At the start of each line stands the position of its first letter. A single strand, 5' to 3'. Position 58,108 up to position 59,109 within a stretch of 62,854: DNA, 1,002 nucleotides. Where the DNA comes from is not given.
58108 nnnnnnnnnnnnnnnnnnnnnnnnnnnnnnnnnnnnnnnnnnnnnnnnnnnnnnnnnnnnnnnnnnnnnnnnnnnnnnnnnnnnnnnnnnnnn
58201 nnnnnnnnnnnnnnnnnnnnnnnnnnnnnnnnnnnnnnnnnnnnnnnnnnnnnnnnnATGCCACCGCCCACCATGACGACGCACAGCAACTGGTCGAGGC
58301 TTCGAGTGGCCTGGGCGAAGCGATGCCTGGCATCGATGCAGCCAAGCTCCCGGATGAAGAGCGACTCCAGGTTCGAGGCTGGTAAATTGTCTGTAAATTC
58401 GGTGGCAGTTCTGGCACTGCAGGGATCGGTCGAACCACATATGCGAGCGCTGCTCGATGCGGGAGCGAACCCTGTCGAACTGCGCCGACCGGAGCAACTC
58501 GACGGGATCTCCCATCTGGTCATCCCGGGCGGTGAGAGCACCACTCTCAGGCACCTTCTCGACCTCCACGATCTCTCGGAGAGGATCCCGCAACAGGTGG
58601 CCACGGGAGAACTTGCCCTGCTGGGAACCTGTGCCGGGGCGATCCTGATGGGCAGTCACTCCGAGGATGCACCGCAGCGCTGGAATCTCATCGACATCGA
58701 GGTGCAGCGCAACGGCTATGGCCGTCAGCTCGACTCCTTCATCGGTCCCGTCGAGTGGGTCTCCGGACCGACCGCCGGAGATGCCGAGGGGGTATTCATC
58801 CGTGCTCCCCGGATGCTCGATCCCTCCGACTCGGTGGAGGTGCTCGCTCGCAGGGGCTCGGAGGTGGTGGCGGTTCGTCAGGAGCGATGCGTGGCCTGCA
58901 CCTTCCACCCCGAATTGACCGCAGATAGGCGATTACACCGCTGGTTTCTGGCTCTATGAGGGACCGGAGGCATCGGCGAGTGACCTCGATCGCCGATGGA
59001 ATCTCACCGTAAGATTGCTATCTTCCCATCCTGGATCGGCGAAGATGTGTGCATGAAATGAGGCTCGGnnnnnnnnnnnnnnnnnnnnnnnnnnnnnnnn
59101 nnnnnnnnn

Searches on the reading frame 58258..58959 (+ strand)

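Call 9: search_protein_families(library=pfam, proteins=[window:58258-58959:+], max_evalue=0.001)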
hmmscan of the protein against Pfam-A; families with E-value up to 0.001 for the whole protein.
window:58258-58959:+ (233 aa): 1 family
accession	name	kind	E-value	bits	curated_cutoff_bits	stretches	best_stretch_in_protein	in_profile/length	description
PF01174.25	SNO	-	2.3e-43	148.7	27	1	51-231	1-183/188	SNO glutamine amidotransferase family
